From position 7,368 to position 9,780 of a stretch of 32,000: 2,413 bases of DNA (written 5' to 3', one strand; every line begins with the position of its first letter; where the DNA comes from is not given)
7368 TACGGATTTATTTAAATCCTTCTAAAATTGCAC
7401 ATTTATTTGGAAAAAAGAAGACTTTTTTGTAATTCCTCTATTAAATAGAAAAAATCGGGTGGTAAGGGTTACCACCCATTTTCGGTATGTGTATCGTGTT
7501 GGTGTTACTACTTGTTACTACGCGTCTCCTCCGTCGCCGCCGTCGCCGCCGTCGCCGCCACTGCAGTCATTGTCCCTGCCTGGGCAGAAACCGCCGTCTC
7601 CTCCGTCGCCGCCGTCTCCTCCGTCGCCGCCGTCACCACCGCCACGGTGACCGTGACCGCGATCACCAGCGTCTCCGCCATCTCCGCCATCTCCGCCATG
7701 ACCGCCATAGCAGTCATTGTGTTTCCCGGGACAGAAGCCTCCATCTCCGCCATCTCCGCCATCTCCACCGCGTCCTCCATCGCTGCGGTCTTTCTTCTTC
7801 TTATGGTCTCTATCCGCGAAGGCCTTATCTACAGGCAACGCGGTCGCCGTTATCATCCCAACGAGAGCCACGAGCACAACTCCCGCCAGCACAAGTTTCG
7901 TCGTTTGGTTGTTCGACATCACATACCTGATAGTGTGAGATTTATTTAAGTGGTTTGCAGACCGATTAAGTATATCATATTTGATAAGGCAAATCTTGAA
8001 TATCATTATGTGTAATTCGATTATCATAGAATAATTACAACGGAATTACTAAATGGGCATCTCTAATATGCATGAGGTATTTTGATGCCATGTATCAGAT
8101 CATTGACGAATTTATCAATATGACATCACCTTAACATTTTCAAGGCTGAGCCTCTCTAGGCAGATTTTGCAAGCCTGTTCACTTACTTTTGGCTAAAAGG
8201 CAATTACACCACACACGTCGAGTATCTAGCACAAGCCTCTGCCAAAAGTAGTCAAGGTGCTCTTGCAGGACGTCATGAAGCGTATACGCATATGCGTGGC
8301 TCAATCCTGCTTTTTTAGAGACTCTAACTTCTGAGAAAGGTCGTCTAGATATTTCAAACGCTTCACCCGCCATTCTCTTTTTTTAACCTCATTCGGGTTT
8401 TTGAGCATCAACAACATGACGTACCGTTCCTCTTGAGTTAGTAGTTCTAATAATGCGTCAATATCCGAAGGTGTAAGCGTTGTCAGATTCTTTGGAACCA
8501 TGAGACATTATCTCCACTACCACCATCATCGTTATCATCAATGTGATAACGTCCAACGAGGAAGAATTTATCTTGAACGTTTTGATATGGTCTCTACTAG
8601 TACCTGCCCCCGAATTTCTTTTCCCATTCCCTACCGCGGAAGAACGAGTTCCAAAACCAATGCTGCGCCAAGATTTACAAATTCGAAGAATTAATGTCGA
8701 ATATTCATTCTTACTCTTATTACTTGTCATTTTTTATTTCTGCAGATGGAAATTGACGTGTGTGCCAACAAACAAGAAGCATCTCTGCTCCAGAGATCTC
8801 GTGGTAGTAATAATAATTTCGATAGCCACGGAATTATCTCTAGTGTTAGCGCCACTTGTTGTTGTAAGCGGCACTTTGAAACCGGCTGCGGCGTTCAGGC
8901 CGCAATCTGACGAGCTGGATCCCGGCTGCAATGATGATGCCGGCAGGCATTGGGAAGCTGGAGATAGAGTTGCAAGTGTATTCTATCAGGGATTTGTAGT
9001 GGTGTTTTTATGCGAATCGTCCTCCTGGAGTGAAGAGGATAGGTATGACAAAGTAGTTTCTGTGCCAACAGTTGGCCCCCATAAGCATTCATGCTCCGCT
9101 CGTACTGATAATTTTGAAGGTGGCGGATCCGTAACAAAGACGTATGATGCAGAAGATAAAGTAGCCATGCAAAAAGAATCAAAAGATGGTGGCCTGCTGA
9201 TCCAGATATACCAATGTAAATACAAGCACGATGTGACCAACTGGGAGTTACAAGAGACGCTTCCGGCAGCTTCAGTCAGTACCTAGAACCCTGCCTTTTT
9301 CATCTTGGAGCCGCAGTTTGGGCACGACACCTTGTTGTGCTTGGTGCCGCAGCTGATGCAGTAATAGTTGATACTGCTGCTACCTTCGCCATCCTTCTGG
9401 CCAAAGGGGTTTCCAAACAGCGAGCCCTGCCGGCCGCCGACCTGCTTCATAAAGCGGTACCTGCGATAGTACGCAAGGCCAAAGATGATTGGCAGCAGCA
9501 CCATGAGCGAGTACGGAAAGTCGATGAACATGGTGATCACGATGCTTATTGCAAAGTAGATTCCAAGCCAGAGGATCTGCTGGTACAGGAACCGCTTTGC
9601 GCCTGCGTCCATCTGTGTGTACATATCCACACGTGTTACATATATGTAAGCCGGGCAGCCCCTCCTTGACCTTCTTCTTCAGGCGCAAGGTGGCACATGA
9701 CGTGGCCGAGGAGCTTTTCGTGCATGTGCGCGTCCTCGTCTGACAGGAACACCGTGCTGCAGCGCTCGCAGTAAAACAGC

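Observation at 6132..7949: Tandem cluster of three paralogous secreted (Gly-Gly-X)n mini-proteins, each an independent transcription unit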

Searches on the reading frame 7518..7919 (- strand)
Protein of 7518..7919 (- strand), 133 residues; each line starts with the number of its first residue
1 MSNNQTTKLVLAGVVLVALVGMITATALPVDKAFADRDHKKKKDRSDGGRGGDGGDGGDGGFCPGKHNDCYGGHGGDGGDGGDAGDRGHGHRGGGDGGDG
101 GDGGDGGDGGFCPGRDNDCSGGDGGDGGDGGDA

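Call 7: search_protein_families(library=pfam, proteins=[window:7518-7919:-], max_evalue=0.01)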
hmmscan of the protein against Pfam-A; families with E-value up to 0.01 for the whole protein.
window:7518-7919:- (133 aa): 0 families

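Call 8: search_protein_families(library=ncbifam, proteins=[window:7518-7919:-], max_evalue=0.01)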
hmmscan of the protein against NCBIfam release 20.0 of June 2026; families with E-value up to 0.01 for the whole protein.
window:7518-7919:- (133 aa): 0 families

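Call 10: find_encoding_contigs(protein=window:7518-7919:-, flank=10000, max_places=6)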
Protein window:7518-7919:- (133 aa): no gene with exactly this product is on record in the collection.

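Call 11: find_homologous_proteins(query=window:7518-7919:-, max_evalue=0.001)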
Query window:7518-7919:- (133 aa): 1 proteins with E <= 0.001 among 8000 candidates.
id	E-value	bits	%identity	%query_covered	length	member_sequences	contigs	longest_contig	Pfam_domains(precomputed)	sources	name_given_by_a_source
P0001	1.3e-12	66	42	90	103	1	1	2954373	-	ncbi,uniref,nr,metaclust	ncbi:hypothetical protein NTE_02616 [Candidatus Nitrososphaera evergladensis SR1]|uniref:Uncharacter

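Call 13: find_encoding_contigs(protein=P0001, flank=10000, max_places=4)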
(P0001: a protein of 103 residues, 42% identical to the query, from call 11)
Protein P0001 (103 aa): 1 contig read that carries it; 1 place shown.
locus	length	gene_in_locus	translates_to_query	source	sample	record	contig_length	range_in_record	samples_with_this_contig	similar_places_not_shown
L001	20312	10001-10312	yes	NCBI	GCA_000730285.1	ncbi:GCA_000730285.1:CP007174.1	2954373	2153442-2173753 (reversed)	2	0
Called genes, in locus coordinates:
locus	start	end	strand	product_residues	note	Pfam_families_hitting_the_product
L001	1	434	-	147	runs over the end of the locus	PF01022:HTH_5 (faint), PF13404:HTH_AsnC-type, PF13412:HTH_24, PF01325:Fe_dep_repress (weak), PF01037:AsnC_trans_reg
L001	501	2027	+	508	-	PF03951:Gln-synt_N, PF00120:Gln-synt_C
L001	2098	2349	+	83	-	PF01037:AsnC_trans_reg, PF22482:AsnC_trans_reg_3 (weak)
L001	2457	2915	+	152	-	PF01243:PNPOx_N, PF12900:Pyridox_ox_2 (weak)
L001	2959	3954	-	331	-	PF00296:Bac_luciferase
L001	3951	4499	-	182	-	-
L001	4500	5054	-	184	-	PF25213:HVO_A0261_N (weak), PF01022:HTH_5 (weak)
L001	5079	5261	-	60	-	-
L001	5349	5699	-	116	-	PF01521:Fe-S_biosyn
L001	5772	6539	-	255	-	PF00254:FKBP_C, PF22199:FKBP26_IF (weak), PF18046:FKBP26_C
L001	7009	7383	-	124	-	PF12680:SnoaL_2 (weak)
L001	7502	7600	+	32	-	PF13404:HTH_AsnC-type (weak)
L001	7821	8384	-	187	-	PF10502:Peptidase_S26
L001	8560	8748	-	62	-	-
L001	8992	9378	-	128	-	-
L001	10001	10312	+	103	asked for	-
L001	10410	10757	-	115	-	-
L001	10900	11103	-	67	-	-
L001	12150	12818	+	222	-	PF01872:RibD_C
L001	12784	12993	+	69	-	-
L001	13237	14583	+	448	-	PF00890:FAD_binding_2 (weak), PF01134:GIDA (weak), PF01266:DAO, PF01494:FAD_binding_3 (weak), PF03486:HI0933_like (faint), PF12831:FAD_oxidored (weak), PF13450:NAD_binding_8, PF01593:Amino_oxidase, +2 more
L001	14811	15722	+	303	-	PF12146:Hydrolase_4 (faint), PF00561:Abhydrolase_1 (faint), PF06821:Ser_hydrolase (faint), PF12695:Abhydrolase_5 (weak), PF12697:Abhydrolase_6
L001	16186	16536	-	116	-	-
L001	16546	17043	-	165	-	-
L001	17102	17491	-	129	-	-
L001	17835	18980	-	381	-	PF00266:Aminotran_5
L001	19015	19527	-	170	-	PF00186:DHFR_1, PF01872:RibD_C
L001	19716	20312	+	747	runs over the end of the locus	PF02359:CDC48_N, PF02933:CDC48_2, PF00931:NB-ARC (faint), PF05496:RuvB_N, PF00004:AAA, PF17862:AAA_lid_3, PF00004:AAA, PF17862:AAA_lid_3, +17 more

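Call 19: find_related_loci(query=A1, collection=genome_contigs, flank=6000)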
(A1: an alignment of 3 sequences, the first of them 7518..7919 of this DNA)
Query A1 (133 aa) in genome_contigs; peptide patterns used: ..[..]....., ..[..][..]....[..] (x = any residue, [..] = any of these).
211 stretches matched a pattern, but none encodes a relative of the query by tblastn (E <= 1e-3).

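Call 29: search_protein_representatives(alignment_id=A3)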
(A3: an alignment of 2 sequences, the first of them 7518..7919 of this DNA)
Query: 2 sequences, 141 profile positions. Proteins with E-value up to 0.001 (for the whole library): 4; up to 1e-10: 1; up to 1e-30: 1. The best 4 are listed.
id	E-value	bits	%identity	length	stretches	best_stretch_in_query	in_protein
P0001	1.7e-45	171.2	-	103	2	1-73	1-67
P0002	8.8e-05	39.2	-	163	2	8-110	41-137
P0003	8.7e-04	36.0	-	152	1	7-116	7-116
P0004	9.6e-04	35.8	-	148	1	9-121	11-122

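Call 74: search_protein_families(library=phrogs, proteins=[window:7518-7919:-], max_evalue=0.01)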
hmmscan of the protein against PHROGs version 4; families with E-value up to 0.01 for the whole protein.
window:7518-7919:- (133 aa): 0 families

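Call 76: search_protein_families(library=pfam, proteins=[L001:10900-11103:-, L001:10410-10757:-], max_evalue=1)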
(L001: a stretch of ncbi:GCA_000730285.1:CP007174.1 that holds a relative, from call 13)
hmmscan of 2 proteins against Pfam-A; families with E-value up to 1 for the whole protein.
L001:10900-11103:- (67 aa): 0 families

L001:10410-10757:- (115 aa): 0 families

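Call 80: search_protein_families(library=ncbifam, proteins=[L001:10900-11103:-, L001:7821-8384:-], max_evalue=1)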
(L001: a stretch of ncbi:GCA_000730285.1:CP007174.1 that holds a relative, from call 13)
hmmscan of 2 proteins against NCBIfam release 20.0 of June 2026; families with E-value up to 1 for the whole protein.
L001:10900-11103:- (67 aa): 0 families

L001:7821-8384:- (187 aa): 6 families
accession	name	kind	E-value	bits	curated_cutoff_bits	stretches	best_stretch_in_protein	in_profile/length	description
TIGR02228.1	sigpep_I_arch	equivalog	1.1e-23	83.9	51.85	1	17-164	5-136/158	signal peptidase I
TIGR02227.1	sigpep_I_bact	equivalog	1.3e-10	41.4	47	1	25-109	3-75/162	signal peptidase I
NF046067.1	SigPepSipWBacil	equivalog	1.5e-10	41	190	1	18-130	7-111/189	signal peptidase I SipW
NF008114.0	PRK10861.1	equivalog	1.2e-05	24.8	277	1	22-93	66-139/324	signal peptidase I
NF006218.0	PRK08343.1-4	subfamily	0.029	13.2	383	1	8-49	233-274/392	preprotein translocase subunit SecD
TIGR02754.1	sod_Ni_protease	equivalog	0.13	12.8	63.25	1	48-93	3-43/90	nickel-type superoxide dismutase maturation protease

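Call 81: search_protein_families(library=padloc, proteins=[window:7518-7919:-], max_evalue=0.1)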
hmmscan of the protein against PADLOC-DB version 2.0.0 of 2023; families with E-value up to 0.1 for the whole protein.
window:7518-7919:- (133 aa): 0 families

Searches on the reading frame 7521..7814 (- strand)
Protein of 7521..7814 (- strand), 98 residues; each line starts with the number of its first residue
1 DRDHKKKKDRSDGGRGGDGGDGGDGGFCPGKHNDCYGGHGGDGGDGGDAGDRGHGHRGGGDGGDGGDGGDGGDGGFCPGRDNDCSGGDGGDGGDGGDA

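Call 28: predict_structure(protein=window:7521-7814:-)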
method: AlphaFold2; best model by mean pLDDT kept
length: 98 residues; sequences in the alignment: 1
mean_pLDDT: 48.0   pTM: 0.15
mean pLDDT of the five models: 48.0, 46.2, 44.8, 43.9, 38.2
residues with pLDDT >= 90: 0; 70-90: 0; 50-70: 33; < 50: 65
segments of 3 or more residues with pLDDT < 50: 16-23, 25-27, 29-32, 36-44, 46-48, 50-53, 58-62, 71-76, 78-81, 86-93, 95-98
pLDDT, mean of each block of 10 residues (from residue 1): 58 49 46 48 47 46 47 46 48 45
secondary structure: DSSP gave nothing for this model
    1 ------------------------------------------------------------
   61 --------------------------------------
elements in order:

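Call 31: search_solved_structures(query=window:7521-7814:-, max_evalue=10, show_alignments=3)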
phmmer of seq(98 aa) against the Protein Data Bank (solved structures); distinct sequences matched with E-value up to 10: 0.

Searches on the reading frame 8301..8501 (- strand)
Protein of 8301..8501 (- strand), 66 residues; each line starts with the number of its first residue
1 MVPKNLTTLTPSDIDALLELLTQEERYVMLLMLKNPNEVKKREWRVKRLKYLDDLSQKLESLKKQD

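Call 76: search_protein_families(library=pfam, proteins=[window:8301-8501:-], max_evalue=1)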
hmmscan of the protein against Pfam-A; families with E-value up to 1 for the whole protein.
window:8301-8501:- (66 aa): 0 families

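Call 80: search_protein_families(library=ncbifam, proteins=[window:8301-8501:-], max_evalue=1)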
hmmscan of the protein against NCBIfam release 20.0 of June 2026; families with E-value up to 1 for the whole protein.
window:8301-8501:- (66 aa): 0 families

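Call 81: search_protein_families(library=padloc, proteins=[window:8301-8501:-], max_evalue=0.1)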
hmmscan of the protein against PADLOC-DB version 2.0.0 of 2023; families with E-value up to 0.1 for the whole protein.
window:8301-8501:- (66 aa): 0 families

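Call 88: find_related_loci(query=window:8301-8501:-, collection=viral_contigs, flank=6000)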
Query window:8301-8501:- (66 aa) in viral_contigs; peptide patterns used: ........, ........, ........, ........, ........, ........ (x = any residue, [..] = any of these).
56 stretches matched a pattern, but none encodes a relative of the query by tblastn (E <= 1e-3).

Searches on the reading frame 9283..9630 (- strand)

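Call 7: search_protein_families(library=pfam, proteins=[window:9283-9630:-], max_evalue=0.01)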
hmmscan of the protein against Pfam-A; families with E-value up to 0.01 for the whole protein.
window:9283-9630:- (115 aa): 2 families
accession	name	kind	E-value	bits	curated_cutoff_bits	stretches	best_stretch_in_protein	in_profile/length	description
PF12773.13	DZR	-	0.00093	19.8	27.3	1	88-111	12-35/45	Double zinc ribbon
PF23455.1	DUF7129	-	0.0042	17.2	30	1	87-111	10-38/45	Domain of unknown function (DUF7129)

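Call 74: search_protein_families(library=phrogs, proteins=[window:9283-9630:-], max_evalue=0.01)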
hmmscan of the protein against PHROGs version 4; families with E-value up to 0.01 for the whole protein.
window:9283-9630:- (115 aa): 0 families

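Call 81: search_protein_families(library=padloc, proteins=[window:9283-9630:-], max_evalue=0.1)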
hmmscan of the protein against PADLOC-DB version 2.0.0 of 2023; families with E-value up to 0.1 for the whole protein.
window:9283-9630:- (115 aa): 1 family
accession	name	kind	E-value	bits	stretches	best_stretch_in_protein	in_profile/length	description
PDLC05059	PDC-S64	-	0.029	11.3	1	88-112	280-304/339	-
